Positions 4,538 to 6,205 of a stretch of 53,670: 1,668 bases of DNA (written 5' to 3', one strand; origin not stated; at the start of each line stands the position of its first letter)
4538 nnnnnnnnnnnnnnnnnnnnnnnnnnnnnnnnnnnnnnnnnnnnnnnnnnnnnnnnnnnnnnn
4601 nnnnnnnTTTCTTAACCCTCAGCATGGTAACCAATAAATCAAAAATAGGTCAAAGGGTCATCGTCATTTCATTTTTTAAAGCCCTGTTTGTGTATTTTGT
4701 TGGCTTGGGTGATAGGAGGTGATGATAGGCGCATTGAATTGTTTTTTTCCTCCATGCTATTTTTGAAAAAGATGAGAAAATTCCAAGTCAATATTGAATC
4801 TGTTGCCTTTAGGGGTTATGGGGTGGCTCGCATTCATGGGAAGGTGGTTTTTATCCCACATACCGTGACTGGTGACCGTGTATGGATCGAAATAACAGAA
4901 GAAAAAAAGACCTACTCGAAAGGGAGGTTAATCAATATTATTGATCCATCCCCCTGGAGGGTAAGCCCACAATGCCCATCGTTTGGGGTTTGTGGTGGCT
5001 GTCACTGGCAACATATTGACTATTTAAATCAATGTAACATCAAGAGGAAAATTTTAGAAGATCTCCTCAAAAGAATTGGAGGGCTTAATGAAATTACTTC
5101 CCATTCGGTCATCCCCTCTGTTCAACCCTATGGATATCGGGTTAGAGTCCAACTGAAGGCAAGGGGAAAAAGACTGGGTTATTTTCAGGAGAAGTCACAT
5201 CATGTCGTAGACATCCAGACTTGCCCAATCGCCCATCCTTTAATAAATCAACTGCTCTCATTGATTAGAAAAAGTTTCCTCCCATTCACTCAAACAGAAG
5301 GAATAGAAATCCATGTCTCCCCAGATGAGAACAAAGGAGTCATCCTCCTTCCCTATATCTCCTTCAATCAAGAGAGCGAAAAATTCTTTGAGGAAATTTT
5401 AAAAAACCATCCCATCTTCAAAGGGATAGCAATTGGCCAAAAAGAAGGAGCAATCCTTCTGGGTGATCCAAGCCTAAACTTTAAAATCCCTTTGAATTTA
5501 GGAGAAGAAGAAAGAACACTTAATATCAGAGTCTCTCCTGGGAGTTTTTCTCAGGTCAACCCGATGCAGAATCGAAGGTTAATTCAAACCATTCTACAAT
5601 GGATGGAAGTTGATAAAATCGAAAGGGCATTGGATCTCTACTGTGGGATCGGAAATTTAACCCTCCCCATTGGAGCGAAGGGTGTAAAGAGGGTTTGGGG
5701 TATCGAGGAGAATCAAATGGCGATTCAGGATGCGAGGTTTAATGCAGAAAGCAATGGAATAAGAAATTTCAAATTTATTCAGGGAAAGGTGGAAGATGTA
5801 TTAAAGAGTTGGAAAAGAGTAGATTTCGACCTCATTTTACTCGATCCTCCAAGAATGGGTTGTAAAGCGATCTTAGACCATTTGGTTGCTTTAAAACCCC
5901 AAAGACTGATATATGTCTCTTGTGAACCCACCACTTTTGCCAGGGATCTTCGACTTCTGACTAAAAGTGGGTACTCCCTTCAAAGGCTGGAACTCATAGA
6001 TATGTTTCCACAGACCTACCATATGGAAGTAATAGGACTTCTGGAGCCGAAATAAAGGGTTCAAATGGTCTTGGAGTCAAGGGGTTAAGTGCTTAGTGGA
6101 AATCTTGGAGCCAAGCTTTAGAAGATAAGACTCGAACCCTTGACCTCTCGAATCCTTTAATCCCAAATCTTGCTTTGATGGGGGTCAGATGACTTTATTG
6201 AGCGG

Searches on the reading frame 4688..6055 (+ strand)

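Call 16: search_protein_families(library=pfam, proteins=[window:4688-6055:+], max_evalue=0.000001)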
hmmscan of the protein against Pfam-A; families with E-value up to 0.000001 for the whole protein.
window:4688-6055:+ (455 aa): 5 families
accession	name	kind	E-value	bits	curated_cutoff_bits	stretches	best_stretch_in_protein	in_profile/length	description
PF05958.17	tRNA_U5-meth_tr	-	6.4e-23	81.8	23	1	273-452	165-354/357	tRNA (Uracil-5-)-methyltransferase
PF13847.12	Methyltransf_31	-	2.6e-11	43.8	27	1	312-386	5-81/145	Methyltransferase domain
PF05175.20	MTS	-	2.9e-10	40.5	23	1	282-389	6-108/170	Methyltransferase small domain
PF03602.21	Cons_hypoth95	-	8.1e-09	35.8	24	1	291-413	22-153/182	Conserved hypothetical protein 95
PF01938.26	TRAM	-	1.2e-07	31.9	21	1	31-82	7-61/61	TRAM domain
